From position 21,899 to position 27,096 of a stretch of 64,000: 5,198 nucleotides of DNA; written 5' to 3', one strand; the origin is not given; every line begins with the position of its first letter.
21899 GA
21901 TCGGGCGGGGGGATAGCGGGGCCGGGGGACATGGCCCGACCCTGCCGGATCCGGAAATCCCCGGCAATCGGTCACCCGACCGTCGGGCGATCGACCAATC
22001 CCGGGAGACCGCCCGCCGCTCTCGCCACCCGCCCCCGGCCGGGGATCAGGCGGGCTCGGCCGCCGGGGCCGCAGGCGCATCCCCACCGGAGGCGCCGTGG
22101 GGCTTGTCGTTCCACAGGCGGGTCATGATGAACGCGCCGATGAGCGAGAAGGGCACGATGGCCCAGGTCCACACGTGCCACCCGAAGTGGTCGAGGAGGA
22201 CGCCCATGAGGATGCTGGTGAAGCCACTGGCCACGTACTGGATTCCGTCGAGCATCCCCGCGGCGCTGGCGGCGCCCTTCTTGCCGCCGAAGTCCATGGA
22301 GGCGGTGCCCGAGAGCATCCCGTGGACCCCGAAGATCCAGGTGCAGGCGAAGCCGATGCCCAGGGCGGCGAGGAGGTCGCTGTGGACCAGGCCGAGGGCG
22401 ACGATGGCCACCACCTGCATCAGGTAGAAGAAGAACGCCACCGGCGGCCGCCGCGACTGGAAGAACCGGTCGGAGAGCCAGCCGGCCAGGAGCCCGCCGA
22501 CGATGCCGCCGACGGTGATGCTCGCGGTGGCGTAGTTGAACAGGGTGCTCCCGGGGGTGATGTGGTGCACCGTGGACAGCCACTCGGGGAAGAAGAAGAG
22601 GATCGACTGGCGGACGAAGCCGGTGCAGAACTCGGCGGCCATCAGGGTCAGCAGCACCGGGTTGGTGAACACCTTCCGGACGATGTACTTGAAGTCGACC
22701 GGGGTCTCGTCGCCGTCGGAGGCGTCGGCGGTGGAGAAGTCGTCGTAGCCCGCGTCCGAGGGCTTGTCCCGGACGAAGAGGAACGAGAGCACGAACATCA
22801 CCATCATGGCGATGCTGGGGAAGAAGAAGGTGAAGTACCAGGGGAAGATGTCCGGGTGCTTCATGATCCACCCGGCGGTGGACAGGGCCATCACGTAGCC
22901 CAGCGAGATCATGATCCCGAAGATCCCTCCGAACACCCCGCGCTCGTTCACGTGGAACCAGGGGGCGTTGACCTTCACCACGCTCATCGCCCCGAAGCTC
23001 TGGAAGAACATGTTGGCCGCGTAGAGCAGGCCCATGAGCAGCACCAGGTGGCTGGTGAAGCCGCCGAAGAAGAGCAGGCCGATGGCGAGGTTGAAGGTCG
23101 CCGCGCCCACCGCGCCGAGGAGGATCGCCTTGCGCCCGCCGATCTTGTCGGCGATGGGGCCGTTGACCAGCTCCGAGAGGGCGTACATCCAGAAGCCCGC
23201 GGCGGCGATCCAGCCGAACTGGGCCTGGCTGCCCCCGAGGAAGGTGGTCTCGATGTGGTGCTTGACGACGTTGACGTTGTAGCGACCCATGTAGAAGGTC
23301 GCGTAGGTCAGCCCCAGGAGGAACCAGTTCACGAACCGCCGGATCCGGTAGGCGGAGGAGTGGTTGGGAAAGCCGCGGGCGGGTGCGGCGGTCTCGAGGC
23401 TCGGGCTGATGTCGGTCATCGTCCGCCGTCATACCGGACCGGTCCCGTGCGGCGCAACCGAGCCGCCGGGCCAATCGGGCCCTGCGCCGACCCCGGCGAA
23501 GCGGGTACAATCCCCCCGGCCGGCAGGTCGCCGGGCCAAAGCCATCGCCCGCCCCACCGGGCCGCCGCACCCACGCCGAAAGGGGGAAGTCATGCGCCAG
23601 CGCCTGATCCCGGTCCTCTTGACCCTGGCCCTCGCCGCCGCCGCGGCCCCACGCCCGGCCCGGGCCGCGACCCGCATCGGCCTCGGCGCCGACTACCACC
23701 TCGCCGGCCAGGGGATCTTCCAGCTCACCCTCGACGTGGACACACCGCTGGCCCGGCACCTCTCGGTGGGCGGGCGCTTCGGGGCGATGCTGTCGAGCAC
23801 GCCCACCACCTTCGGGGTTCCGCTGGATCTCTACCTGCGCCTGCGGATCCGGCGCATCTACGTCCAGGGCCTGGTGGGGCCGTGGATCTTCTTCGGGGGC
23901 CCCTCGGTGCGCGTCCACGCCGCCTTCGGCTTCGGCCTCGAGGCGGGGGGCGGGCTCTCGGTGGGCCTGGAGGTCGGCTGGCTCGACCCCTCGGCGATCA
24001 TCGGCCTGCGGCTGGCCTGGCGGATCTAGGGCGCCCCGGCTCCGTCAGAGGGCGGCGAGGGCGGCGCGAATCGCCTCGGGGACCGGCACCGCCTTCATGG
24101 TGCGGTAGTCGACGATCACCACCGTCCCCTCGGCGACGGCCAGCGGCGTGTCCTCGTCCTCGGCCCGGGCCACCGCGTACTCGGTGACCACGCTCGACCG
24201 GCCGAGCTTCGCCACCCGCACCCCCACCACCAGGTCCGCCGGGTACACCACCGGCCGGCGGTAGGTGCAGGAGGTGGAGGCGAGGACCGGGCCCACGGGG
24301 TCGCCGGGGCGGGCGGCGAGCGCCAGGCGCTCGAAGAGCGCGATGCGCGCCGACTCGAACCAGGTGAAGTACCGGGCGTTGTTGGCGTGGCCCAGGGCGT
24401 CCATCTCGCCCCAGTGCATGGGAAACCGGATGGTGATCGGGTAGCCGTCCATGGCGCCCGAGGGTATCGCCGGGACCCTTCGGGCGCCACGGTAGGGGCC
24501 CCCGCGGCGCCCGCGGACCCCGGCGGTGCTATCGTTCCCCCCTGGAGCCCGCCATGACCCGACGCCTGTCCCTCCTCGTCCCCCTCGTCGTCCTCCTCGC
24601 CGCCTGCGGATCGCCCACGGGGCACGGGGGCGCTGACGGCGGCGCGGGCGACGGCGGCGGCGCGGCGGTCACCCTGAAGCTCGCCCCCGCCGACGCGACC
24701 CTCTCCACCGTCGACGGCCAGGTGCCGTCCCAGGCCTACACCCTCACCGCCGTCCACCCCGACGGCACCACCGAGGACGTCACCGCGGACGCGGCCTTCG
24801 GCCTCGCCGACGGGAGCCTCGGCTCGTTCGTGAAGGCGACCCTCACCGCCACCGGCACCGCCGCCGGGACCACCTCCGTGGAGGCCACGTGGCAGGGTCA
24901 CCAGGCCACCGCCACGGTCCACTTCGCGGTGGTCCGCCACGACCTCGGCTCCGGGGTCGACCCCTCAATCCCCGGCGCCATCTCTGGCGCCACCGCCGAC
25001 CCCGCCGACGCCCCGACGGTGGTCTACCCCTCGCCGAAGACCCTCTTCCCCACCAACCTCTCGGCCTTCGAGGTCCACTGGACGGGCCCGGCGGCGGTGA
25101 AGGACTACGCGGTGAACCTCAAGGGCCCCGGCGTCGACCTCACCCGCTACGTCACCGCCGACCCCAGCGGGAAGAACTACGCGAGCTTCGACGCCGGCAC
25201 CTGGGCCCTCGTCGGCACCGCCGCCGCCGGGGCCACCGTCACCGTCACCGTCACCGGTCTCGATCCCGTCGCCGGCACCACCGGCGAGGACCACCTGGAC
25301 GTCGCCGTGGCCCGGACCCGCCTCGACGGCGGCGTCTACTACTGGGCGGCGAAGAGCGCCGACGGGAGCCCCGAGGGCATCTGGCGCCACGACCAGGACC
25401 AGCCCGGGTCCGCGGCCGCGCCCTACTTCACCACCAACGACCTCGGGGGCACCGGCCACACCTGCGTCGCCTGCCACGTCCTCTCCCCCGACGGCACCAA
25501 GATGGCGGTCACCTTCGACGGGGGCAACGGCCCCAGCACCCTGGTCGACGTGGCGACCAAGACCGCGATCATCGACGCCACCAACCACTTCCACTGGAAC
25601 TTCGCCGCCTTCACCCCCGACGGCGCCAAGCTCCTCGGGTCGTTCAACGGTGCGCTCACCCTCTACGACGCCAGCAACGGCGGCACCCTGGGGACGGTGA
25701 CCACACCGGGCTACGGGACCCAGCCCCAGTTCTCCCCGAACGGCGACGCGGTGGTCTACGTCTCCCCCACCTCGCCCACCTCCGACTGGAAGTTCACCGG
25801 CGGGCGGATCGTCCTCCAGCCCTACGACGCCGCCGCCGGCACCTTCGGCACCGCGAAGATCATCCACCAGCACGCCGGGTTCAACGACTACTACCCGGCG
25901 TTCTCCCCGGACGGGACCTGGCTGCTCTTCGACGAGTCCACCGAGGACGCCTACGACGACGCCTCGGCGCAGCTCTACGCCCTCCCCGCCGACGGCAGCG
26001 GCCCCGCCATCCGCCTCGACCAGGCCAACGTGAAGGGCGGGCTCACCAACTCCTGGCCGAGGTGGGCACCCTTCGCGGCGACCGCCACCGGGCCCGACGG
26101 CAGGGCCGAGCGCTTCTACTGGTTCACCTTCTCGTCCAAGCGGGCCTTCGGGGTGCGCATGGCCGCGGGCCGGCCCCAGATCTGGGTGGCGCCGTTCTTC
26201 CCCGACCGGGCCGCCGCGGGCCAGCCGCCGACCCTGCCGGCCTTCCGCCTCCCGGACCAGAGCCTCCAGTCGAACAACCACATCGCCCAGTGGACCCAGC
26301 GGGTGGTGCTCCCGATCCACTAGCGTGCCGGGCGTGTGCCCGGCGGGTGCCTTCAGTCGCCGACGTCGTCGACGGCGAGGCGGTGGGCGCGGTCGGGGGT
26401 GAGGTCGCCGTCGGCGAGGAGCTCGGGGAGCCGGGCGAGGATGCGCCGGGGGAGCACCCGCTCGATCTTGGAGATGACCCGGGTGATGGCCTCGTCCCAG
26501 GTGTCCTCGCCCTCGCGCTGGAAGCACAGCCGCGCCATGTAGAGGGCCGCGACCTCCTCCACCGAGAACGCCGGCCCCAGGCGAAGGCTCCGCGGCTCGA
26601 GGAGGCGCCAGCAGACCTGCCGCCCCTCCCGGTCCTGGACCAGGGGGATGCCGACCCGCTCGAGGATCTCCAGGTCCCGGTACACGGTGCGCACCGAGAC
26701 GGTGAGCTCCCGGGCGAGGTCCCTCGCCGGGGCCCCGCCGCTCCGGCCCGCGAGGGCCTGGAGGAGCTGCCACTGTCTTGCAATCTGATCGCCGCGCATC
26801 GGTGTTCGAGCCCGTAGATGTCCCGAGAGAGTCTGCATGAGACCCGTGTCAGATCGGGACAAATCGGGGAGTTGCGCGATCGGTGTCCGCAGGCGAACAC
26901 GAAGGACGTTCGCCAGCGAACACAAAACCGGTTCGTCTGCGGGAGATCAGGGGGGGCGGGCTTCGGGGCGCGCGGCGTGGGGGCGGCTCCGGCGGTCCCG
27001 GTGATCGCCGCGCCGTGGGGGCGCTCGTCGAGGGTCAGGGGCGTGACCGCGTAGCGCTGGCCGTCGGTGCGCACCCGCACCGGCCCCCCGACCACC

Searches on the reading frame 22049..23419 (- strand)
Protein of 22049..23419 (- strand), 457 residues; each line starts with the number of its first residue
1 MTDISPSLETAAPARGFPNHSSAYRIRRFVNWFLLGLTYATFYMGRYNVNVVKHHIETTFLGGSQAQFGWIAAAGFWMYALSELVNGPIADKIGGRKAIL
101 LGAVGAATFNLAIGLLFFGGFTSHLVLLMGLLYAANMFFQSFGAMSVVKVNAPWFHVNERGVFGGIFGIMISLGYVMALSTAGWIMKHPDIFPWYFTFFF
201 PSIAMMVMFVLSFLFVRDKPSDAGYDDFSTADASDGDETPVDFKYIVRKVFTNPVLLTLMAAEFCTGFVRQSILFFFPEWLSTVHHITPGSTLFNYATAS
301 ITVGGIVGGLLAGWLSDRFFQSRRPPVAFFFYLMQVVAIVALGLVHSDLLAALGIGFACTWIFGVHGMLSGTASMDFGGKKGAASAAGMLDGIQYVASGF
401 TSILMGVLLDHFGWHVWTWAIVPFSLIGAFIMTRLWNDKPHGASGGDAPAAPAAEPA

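Call 15: find_encoding_contigs(protein=window:22049-23419:-, flank=10000, max_places=6)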
Protein window:22049-23419:- (457 aa): 1 contig read that carries it; 1 place shown.
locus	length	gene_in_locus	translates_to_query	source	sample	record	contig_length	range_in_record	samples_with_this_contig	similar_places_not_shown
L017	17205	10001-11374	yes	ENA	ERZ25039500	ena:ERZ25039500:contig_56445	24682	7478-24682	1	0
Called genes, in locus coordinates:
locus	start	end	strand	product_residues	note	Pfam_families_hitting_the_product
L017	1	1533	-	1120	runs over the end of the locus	PF00128:Alpha-amylase, PF16657:Malt_amylase_C, PF18085:Mak_N_cap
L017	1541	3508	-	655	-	PF11896:GlgE_dom_N_S, PF00128:Alpha-amylase (weak), PF21702:GLGE_C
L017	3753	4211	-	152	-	PF08922:DUF1905, PF13376:OmdA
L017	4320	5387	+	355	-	-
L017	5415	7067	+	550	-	-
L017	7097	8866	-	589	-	PF07676:PD40 (faint)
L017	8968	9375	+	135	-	PF13279:4HBT_2, PF03061:4HBT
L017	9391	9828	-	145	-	-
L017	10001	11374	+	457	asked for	PF07690:MFS_1, PF03137:OATP (weak)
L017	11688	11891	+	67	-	-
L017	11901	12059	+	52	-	-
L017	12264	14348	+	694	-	-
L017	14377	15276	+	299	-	-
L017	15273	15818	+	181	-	-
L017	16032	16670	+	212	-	-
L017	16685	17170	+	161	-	-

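Call 20: search_protein_families(library=pfam, proteins=[L017:14377-15273:+, L017:16685-17167:+], max_evalue=0.1)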
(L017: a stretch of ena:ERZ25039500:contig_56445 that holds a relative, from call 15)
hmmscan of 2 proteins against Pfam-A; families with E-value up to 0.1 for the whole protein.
L017:14377-15273:+ (299 aa): 0 families

L017:16685-17167:+ (161 aa): 1 family
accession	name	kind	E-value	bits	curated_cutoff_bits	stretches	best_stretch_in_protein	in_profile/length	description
PF13160.11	DUF3995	-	0.079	13.9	34.3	1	75-123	23-70/124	Protein of unknown function (DUF3995)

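Call 24: list_cluster_members(proteins=[P0001, window:22049-23419:-, window:17604-18146:-, window:16752-17387:-])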
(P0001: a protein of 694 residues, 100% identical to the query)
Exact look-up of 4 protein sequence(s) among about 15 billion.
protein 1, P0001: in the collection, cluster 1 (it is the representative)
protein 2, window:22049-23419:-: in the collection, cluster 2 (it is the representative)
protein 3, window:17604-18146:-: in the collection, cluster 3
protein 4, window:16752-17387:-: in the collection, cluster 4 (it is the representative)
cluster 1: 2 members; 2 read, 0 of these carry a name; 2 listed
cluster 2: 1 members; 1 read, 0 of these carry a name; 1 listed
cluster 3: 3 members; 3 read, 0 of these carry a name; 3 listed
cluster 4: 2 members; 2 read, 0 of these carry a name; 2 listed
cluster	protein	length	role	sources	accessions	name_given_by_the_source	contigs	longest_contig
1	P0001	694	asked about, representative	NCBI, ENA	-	-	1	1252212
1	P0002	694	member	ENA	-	-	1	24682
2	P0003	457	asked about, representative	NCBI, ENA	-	-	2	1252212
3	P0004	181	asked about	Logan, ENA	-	-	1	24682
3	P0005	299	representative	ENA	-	-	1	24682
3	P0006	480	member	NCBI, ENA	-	-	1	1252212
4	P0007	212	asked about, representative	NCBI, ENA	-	-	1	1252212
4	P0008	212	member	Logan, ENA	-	-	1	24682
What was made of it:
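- Tried and rejected: The 1.25-Mb source contig could not be read through the look-up tool (calls 15, 24).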

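Call 38: find_homologous_proteins(query=A2, max_evalue=0.01)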
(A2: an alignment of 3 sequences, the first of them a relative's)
Query A2 (3 sequences) (299 aa, profile of the alignment): 5 proteins with E <= 0.01 among 8000 candidates.
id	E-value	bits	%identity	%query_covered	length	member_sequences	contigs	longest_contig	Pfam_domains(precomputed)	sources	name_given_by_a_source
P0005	3.4e-145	501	100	100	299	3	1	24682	-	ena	-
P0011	2.0e-129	449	48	89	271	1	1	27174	-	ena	-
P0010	7.9e-123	427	39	30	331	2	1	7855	-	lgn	-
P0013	3.2e-80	288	62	88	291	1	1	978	-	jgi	-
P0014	6.8e-60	221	54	93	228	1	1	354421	-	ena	-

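Call 40: find_encoding_contigs(protein=P0014, flank=10000, max_places=3)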
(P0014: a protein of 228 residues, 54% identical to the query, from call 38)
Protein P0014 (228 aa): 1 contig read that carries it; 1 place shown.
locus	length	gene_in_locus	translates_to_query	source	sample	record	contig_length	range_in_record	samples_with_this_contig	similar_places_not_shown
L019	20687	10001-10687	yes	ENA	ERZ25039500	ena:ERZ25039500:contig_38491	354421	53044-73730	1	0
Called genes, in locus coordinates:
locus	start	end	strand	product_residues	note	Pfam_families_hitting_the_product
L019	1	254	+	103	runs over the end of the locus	-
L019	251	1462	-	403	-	PF07676:PD40 (faint)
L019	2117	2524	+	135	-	PF13279:4HBT_2, PF03061:4HBT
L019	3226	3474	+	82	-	PF07690:MFS_1 (weak)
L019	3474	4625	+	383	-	PF07690:MFS_1, PF03137:OATP (weak)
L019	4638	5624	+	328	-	-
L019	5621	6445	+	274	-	-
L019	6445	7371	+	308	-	-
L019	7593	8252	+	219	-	-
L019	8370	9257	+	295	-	-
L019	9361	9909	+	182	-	-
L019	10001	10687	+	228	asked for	-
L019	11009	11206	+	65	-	-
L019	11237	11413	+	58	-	-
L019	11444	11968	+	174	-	-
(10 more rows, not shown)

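Call 57: find_encoding_contigs(protein=P0013, flank=10000, max_places=3)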
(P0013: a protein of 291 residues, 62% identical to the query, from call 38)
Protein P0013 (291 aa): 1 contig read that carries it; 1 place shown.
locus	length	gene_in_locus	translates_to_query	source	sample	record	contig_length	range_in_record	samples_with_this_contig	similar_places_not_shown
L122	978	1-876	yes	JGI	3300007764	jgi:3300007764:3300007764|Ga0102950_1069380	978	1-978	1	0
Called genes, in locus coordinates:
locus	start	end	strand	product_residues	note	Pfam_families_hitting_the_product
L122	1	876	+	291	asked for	?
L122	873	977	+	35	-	?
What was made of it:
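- Tried and rejected: P0013 (JGI, 978-bp contig) has no upstream DNA (call 57).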

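Call 65: find_homologous_proteins(query=window:22049-23419:-, max_evalue=1e-60)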
Query window:22049-23419:- (457 aa): 3668 proteins with E <= 1e-60 among 8000 candidates; the best 120 are listed.
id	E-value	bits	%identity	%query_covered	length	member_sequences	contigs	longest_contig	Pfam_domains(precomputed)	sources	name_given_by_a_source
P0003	0.0e+0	1033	100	100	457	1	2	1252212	PF03137.27,PF07690.22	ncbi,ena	-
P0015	1.2e-248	844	84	95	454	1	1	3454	PF03137.27,PF07690.22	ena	-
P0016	9.9e-240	814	82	93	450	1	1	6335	PF07690.22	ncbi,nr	ncbi:MAG: MFS transporter [Elusimicrobia bacterium]|nr:MFS transporter [Elusimicrobiota bacterium]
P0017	1.9e-230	784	80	93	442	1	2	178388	PF07690.22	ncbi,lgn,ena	-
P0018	1.4e-223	761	76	98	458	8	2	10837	PF03137.27,PF07690.22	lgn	-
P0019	6.6e-223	759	79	93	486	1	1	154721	PF07690.22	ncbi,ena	-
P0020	2.5e-209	714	74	91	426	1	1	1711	PF07690.22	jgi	-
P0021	2.4e-195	668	68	93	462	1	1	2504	PF07690.22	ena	-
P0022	2.9e-187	641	66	93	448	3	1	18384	PF07690.22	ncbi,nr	ncbi:MAG: MFS transporter [Deltaproteobacteria bacterium]|nr:MFS transporter [Deltaproteobacteria ba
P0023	1.8e-183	629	89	68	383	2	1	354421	PF03137.27,PF07690.22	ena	-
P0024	7.2e-182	624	63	96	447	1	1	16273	PF07690.22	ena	-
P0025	8.5e-181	620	63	95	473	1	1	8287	PF07690.22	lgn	-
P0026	1.6e-178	613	64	96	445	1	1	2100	PF07690.22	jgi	jgi:MFS transporter, OPA family, glycerol-3-phosphate transporter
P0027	3.9e-177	608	63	97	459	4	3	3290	PF07690.22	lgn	-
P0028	6.1e-174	598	62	95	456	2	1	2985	PF07690.22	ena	-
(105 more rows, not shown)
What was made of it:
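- Tried and rejected: Source labels of the closest MFS homologues disagree: Elusimicrobiota, Deltaproteobacteria, Myxococcales, Eisenbacteria (call 65).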

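Call 66: find_encoding_contigs(protein=P0017, flank=10000, max_places=2)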
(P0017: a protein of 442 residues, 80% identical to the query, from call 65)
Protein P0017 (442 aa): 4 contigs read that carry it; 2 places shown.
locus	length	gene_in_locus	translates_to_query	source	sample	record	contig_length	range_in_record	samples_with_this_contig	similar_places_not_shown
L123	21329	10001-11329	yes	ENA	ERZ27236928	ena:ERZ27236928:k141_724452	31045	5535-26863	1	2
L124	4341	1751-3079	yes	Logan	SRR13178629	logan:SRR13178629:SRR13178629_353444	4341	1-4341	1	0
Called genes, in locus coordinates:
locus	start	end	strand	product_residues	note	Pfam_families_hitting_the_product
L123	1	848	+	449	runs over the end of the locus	PF01018:GTP1_OBG, PF00025:Arf (faint), PF01926:MMR_HSR1, PF02421:FeoB_N, PF09269:DUF1967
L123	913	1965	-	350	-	PF00494:SQS_PSY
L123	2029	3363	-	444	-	PF05977:MFS_3, PF07690:MFS_1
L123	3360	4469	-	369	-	PF03702:AnmK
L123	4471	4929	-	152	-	PF00293:NUDIX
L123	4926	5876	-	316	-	PF00291:PALP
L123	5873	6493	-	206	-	PF25087:GMPPB_C (faint), PF00132:Hexapep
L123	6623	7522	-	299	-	-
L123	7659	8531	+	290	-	PF00400:WD40, PF20426:NBCH_WD40, PF23381:Beta-prop_IFT122_1st, PF23409:Beta-prop_EML, PF24105:Beta-prop_CAF1B_HIR1, PF24805:EIF3I, PF24807:WD40_CDC20-Fz, PF24814:WD40_Prp19, +57 more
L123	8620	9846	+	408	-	PF03349:Toluene_X, PF13505:OMP_b-brl (weak)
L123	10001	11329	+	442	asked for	PF07690:MFS_1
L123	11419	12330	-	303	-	PF13531:SBP_bac_11 (faint), PF12974:Phosphonate-bd, PF09084:NMT1 (weak)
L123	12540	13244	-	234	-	PF01925:TauE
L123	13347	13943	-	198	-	PF02663:FmdE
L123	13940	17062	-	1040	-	PF00873:ACR_tran, PF02355:SecD_SecF_C (weak)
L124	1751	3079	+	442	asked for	PF07690:MFS_1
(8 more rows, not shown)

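Call 67: find_encoding_contigs(protein=P0019, flank=10000, max_places=2)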
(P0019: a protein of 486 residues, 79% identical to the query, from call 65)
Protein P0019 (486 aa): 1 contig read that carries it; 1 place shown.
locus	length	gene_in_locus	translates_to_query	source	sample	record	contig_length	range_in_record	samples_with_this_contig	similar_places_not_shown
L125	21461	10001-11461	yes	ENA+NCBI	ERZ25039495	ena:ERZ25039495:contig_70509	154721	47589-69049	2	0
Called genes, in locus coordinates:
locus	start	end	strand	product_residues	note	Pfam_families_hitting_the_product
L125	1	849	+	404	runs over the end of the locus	PF01590:GAF (faint), PF13185:GAF_2 (faint), PF00512:HisKA, PF02518:HATPase_c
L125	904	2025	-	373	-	PF04055:Radical_SAM, PF13353:Fer4_12 (weak), PF06463:Mob_synth_C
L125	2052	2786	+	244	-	PF07719:TPR_2 (faint), PF13432:TPR_16 (weak)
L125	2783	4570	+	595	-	PF25390:WD40_RLD, PF13540:RCC1_2, PF25384:Alsin_RLD (faint), PF00415:RCC1, PF13540:RCC1_2, PF00415:RCC1 (weak), PF25390:WD40_RLD, PF00415:RCC1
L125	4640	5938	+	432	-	PF00108:Thiolase_N, PF02803:Thiolase_C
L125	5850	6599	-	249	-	-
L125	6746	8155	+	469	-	PF02737:3HCDH_N, PF00725:3HCDH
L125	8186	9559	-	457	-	PF13188:PAS_8 (weak), PF13426:PAS_9 (weak), PF00512:HisKA, PF02518:HATPase_c, PF14501:HATPase_c_5 (weak)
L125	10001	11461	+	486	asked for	PF07690:MFS_1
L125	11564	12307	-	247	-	PF00702:Hydrolase (weak)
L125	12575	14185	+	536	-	PF00072:Response_reg, PF00149:Metallophos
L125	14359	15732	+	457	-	PF00072:Response_reg, PF00158:Sigma54_activat, PF14532:Sigma54_activ_2, PF25601:AAA_lid_14, PF02954:HTH_8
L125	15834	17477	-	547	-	-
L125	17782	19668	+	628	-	-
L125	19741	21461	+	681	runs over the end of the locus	PF07494:Reg_prop (faint)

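Call 68: find_encoding_contigs(protein=P0018, flank=10000, max_places=2)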
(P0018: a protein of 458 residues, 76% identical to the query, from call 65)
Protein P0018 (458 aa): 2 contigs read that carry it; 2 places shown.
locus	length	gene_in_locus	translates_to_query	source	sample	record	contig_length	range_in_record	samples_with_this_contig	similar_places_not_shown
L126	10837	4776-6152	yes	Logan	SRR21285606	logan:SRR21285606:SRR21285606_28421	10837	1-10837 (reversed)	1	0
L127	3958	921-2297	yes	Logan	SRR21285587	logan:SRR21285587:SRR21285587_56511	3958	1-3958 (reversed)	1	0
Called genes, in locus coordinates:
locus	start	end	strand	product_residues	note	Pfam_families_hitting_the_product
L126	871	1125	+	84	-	-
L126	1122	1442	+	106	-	PF05016:ParE_toxin (weak)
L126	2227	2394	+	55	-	-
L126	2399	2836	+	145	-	-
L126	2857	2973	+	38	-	-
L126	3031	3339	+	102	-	-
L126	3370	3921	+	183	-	-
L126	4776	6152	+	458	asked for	PF07690:MFS_1, PF03137:OATP (faint)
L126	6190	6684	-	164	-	PF08974:DUF1877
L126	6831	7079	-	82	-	-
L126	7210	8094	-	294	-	PF00892:EamA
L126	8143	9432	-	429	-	-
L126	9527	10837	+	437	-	?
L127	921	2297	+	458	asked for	PF07690:MFS_1, PF03137:OATP (faint)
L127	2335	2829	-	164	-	PF08974:DUF1877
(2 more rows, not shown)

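Call 87: find_encoding_contigs(protein=P0015, flank=10000, max_places=2)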
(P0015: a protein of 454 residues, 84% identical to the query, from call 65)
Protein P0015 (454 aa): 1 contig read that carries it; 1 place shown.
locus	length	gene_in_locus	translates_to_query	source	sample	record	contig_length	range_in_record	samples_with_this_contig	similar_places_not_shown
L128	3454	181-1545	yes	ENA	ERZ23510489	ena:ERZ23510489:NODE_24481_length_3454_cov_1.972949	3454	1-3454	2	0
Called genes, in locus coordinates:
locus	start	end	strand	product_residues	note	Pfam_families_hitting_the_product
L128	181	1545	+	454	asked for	PF07690:MFS_1, PF03137:OATP (weak)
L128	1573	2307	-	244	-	PF00702:Hydrolase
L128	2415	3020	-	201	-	PF08502:LeuA_dimer (weak)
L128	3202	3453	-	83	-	?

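Call 88: find_encoding_contigs(protein=P0016, flank=10000, max_places=2)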
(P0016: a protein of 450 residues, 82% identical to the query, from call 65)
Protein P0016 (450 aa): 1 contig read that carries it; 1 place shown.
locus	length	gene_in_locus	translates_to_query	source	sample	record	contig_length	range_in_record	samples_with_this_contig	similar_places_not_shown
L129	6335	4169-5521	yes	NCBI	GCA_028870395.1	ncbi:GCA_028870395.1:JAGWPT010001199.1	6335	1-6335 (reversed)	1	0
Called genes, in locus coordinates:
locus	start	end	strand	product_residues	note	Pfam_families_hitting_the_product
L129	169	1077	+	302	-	PF13462:Thioredoxin_4, PF01323:DSBA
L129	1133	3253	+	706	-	PF03190:Thioredox_DsbH, PF13899:Thioredoxin_7, PF13098:Thioredoxin_2 (faint)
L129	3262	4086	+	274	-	PF06727:DUF1207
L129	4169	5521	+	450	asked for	PF07690:MFS_1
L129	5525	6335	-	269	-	?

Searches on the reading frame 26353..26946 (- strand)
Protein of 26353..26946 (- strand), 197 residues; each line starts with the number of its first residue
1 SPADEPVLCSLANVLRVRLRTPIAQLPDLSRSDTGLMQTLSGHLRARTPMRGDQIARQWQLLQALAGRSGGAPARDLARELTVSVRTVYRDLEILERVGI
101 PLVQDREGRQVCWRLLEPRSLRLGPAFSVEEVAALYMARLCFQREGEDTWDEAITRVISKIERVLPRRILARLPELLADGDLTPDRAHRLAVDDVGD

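Call 20: search_protein_families(library=pfam, proteins=[window:26353-26946:-], max_evalue=0.1)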
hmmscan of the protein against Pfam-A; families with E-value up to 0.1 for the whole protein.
window:26353-26946:- (197 aa): 14 families
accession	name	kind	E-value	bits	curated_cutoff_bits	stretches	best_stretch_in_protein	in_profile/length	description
PF08279.18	HTH_11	-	1.3e-09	38.3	25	1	57-106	1-50/55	HTH domain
PF25212.1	HVO_A0114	-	2.9e-05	24.2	27.6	1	57-109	23-73/84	HVO_A0114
PF12840.13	HTH_20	-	4.7e-05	23.7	27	1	61-100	9-47/51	Helix-turn-helix domain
PF19187.6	HTH_PafC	-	0.0002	21.6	32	1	65-162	12-114/115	PafC helix-turn-helix domain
PF02796.21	HTH_7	-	0.00035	21.1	23.8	1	68-90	18-40/45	Helix-turn-helix domain of resolvase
PF21476.4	PF0610-like_N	-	0.0006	20.4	33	1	62-97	7-40/50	PF0610-like, N-terminal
PF13384.12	HTH_23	-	0.0028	17.9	24.6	1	56-90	5-36/50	Homeodomain-like domain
PF08220.18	HTH_DeoR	-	0.0052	17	21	1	57-100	1-43/57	DeoR-like helix-turn-helix domain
PF01978.25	TrmB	-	0.006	16.9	25.6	1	62-118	14-67/68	Sugar-specific transcriptional regulator TrmB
PF10074.15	RovC_DNA-bd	-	0.0068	17.4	26.4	1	30-85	16-70/107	T6SS, Transcription factor, DNA binding domain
PF09339.16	HTH_IclR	-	0.015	15.5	22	1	59-99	6-46/52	IclR helix-turn-helix domain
PF25213.1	HVO_A0261_N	-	0.024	14.9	35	1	55-106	10-57/86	HVO_A0261 N-terminal domain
PF13936.12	HTH_38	-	0.034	14.3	27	1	66-92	15-41/44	Helix-turn-helix domain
PF01022.26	HTH_5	-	0.075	13.4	22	0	60-100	6-44/47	Bacterial regulatory protein, arsR family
